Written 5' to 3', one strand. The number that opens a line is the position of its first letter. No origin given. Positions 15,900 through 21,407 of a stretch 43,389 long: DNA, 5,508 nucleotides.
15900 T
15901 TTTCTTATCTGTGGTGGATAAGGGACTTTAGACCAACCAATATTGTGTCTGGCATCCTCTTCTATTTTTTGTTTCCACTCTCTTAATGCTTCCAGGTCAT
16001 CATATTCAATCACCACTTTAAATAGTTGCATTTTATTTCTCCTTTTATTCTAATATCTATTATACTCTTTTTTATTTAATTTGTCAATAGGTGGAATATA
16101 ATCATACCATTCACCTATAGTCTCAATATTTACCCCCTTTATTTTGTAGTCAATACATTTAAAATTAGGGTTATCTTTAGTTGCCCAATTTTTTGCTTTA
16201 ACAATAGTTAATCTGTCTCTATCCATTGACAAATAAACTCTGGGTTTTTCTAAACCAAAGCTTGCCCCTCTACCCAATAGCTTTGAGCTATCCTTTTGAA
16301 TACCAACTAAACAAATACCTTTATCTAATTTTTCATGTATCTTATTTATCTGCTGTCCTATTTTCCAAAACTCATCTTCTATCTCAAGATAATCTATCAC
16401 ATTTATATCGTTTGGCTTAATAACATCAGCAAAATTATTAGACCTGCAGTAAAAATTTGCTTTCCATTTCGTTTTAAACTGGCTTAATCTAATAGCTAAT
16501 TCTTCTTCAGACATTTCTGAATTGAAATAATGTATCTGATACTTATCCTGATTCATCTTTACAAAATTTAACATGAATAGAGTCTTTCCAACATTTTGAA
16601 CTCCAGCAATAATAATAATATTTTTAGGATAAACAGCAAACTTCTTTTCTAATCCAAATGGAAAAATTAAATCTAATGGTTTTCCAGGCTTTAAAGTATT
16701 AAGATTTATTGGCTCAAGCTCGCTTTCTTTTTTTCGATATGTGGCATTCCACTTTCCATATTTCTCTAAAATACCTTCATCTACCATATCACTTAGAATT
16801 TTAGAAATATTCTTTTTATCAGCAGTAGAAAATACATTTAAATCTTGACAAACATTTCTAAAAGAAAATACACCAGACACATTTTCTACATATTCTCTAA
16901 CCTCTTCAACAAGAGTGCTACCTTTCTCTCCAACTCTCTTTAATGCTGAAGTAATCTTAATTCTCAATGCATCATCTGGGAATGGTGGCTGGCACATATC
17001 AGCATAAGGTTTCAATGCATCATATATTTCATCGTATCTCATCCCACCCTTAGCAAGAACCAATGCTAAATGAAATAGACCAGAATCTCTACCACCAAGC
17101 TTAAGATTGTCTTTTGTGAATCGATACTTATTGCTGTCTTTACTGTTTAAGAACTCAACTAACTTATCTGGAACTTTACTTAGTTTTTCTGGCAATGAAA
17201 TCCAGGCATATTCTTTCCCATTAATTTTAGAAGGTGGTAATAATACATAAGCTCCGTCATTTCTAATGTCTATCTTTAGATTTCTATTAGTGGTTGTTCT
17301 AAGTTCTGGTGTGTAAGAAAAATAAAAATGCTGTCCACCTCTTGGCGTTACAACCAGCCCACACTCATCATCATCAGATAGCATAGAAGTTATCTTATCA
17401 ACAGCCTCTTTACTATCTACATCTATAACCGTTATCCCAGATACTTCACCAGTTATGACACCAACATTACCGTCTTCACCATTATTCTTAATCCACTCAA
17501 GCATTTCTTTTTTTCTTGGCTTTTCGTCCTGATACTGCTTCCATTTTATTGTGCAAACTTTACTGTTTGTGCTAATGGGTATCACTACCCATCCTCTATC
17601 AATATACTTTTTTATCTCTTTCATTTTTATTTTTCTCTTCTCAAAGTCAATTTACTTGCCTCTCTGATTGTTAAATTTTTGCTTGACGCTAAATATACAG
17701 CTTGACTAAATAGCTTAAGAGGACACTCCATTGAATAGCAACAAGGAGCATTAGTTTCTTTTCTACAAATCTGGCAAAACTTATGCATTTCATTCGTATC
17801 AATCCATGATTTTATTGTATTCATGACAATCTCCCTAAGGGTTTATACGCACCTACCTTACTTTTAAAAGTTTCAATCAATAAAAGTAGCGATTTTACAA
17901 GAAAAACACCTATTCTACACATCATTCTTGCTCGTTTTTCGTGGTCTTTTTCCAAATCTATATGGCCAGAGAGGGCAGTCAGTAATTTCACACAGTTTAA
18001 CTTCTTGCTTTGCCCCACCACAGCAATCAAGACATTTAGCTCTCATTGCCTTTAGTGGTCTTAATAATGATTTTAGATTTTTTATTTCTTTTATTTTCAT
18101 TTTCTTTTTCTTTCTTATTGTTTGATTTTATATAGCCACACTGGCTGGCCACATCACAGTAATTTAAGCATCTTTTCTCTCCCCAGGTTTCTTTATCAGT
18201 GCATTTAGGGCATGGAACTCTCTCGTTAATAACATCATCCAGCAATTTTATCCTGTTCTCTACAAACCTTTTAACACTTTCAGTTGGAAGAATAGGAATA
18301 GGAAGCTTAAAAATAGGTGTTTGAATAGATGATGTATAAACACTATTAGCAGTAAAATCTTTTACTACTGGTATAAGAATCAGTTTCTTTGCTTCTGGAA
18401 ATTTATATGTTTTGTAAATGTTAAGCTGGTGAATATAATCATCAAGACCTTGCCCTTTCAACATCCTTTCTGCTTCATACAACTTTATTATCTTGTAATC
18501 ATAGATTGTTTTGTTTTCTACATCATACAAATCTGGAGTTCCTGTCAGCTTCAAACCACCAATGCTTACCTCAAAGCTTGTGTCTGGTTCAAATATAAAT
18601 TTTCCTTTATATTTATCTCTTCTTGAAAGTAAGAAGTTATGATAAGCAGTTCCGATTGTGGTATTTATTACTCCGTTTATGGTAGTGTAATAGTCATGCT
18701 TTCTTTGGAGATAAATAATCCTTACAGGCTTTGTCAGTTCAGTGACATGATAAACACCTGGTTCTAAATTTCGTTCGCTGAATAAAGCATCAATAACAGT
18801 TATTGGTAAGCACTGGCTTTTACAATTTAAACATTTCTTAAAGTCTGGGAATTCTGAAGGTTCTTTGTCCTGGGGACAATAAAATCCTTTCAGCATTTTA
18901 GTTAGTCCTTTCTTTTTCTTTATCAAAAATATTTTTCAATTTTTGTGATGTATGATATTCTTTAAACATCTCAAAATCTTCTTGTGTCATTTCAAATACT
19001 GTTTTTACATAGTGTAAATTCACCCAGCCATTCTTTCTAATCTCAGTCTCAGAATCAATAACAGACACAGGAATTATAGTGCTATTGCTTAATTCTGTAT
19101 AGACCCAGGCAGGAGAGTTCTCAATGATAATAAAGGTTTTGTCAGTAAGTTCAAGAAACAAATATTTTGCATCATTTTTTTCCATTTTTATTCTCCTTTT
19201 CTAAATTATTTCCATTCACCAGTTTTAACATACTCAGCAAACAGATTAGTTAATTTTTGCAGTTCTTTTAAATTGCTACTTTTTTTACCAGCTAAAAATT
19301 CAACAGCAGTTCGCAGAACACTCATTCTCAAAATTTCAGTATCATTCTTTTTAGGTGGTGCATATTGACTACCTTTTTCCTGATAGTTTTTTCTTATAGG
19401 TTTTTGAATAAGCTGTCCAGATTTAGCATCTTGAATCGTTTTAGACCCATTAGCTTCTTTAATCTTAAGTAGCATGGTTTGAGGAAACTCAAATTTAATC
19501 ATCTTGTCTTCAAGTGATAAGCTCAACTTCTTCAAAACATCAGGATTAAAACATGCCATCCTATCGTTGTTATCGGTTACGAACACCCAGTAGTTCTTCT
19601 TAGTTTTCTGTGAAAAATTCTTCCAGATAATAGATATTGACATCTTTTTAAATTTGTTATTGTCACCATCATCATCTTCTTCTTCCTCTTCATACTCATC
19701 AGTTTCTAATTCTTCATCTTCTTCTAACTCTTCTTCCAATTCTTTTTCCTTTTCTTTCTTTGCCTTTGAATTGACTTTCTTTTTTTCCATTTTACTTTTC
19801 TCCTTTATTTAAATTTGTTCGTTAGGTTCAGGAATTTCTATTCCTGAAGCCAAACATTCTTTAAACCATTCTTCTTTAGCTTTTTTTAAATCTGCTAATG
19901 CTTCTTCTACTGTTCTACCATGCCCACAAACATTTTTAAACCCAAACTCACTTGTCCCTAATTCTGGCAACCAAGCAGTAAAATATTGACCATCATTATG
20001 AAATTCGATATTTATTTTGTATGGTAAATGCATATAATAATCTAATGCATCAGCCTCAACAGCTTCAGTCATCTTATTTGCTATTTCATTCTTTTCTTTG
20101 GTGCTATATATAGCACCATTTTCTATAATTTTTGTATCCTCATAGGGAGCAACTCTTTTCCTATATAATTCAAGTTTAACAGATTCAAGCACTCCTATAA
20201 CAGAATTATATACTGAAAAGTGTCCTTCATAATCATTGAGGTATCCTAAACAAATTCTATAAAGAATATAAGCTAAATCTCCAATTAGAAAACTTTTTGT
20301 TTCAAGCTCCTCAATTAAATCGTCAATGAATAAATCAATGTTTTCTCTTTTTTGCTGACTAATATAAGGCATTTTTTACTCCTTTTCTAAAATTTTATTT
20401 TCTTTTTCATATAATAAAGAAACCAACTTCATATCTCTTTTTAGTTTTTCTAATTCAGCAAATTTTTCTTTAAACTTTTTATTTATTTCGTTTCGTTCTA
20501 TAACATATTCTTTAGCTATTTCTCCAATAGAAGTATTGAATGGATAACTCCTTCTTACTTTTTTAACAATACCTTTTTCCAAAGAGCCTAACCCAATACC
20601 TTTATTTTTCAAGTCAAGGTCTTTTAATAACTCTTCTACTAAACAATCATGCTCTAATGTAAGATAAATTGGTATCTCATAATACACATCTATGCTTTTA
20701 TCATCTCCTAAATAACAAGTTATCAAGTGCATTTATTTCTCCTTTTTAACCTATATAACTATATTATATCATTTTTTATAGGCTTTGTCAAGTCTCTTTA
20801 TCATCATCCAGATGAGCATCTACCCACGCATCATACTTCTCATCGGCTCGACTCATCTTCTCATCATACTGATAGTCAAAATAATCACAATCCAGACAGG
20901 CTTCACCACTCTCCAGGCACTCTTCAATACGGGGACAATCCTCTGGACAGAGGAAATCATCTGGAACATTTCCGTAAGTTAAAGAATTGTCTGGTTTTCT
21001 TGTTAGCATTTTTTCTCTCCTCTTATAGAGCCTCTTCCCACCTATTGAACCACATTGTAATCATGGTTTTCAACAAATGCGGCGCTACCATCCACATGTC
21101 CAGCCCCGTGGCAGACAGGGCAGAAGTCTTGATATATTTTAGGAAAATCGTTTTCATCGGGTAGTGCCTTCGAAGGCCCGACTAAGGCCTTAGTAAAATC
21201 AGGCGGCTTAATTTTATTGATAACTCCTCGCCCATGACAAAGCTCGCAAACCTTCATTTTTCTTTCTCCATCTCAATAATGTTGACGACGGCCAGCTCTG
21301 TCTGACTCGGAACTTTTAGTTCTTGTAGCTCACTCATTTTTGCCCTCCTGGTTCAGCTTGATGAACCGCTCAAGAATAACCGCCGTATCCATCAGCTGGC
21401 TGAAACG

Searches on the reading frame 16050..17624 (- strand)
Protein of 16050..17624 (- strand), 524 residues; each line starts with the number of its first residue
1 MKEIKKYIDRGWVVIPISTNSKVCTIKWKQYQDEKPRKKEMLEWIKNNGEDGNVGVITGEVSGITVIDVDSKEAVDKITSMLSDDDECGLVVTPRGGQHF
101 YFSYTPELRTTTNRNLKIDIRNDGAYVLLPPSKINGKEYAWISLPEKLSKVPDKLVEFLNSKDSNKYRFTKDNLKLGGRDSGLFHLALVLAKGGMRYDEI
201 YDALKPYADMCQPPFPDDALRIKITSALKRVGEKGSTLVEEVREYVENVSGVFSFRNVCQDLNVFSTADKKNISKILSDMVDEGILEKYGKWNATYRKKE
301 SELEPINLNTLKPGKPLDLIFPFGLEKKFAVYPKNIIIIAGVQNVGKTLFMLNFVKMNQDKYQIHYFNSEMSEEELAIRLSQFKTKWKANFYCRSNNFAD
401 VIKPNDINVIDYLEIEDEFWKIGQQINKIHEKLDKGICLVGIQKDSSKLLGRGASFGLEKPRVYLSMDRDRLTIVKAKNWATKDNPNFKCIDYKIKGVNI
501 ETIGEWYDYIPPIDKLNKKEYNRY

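Call 20: search_protein_families(library=phrogs, proteins=[window:16050-17624:-], max_evalue=0.001)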
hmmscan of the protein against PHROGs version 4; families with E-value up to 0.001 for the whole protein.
window:16050-17624:- (524 aa): 9 families
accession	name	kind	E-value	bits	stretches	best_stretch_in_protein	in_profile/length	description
phrog_1156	-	DNA, RNA and nucleotide metabolism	4.3e-20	72.9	1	3-162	16-194/855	DNA primase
phrog_5852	-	DNA, RNA and nucleotide metabolism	5.2e-15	56.4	1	43-146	128-232/242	DNA polymerase/primase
phrog_695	-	DNA, RNA and nucleotide metabolism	3.2e-12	47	1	5-242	13-279/704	DNA polymerase/primase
phrog_3022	-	DNA, RNA and nucleotide metabolism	6.3e-12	45.7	1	38-167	61-191/788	DNA primase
phrog_906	-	DNA, RNA and nucleotide metabolism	1.4e-10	41.6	1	37-166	108-250/872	DNA polymerase/primase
phrog_19930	-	DNA, RNA and nucleotide metabolism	1.9e-08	34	1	5-73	15-82/865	DNA polymerase/primase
phrog_19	-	DNA, RNA and nucleotide metabolism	1.7e-07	31.5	1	331-397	350-408/621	DnaB-like replicative helicase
phrog_19785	-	DNA, RNA and nucleotide metabolism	2.4e-06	27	1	1-156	1-164/745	DNA polymerase/primase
phrog_243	-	DNA, RNA and nucleotide metabolism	3.7e-06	27.1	1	314-390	15-89/273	DnaB-like replicative helicase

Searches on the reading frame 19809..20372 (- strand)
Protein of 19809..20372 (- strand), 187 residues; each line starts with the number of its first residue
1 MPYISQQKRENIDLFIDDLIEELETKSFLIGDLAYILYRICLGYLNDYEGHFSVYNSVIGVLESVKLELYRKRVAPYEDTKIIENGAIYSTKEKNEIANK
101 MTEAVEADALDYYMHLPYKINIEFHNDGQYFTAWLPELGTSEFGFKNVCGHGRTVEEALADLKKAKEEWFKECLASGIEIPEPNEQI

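Call 11: search_protein_families(library=phrogs, proteins=[window:19809-20372:-], max_evalue=0.01)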
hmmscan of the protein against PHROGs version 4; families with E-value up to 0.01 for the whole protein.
window:19809-20372:- (187 aa): 2 families
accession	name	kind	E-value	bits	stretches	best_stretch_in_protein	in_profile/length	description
phrog_497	-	moron, auxiliary metabolic gene and host takeover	9.4e-05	23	1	111-185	8-72/342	toxin-antitoxin system HicB-like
phrog_2085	-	unknown function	0.0067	17.7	0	59-105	38-84/108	-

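Call 17: search_protein_families(library=pfam, proteins=[window:19809-20372:-], max_evalue=0.1)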
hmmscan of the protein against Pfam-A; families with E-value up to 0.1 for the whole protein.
window:19809-20372:- (187 aa): 2 families
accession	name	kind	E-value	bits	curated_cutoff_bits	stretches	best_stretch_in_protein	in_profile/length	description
PF21840.1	DUF6899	-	3.1e-23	82.6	27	1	1-88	1-85/85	Domain of unknown function (DUF6899)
PF21748.3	UPF0150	-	0.009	16.4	27.3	1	144-181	27-64/64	UPF0150-like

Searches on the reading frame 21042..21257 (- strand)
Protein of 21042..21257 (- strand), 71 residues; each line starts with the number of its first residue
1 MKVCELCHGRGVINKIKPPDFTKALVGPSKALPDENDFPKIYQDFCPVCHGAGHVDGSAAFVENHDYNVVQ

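Call 11: search_protein_families(library=phrogs, proteins=[window:21042-21257:-], max_evalue=0.01)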
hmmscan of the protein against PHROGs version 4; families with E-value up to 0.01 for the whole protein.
window:21042-21257:- (71 aa): 3 families
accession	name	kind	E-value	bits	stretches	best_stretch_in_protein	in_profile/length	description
phrog_6060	-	transcription regulation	0.00019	22.3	0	43-59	13-29/61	anti-termination protein Q-like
phrog_127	-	transcription regulation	0.001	19.8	1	2-56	115-161/253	anti-termination protein Q-like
phrog_11137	-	unknown function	0.0012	19.7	0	45-60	19-34/54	-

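Call 17: search_protein_families(library=pfam, proteins=[window:21042-21257:-], max_evalue=0.1)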
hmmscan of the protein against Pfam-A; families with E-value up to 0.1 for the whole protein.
window:21042-21257:- (71 aa): 5 families
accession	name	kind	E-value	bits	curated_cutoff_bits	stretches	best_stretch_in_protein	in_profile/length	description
PF13442.11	Cytochrome_CBB3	-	0.00016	22.4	27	0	40-56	8-24/68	Cytochrome C oxidase, cbb3-type, subunit III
PF00684.25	DnaJ_CXXCXGXG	-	0.00077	20.1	32.7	0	3-16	17-30/65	DnaJ central domain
PF20833.2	RNase_E_G_Thio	-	0.0036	17.9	26.8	0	46-57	2-13/86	RNase E/G, Thioredoxin-like domain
PF17302.8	DUF5351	-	0.032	15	27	0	46-53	20-27/29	Family of unknown function (DUF5351)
PF23145.1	Zf_2nd_IFT121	-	0.081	13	25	0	44-50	35-41/45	IFT121, second zinc finger domain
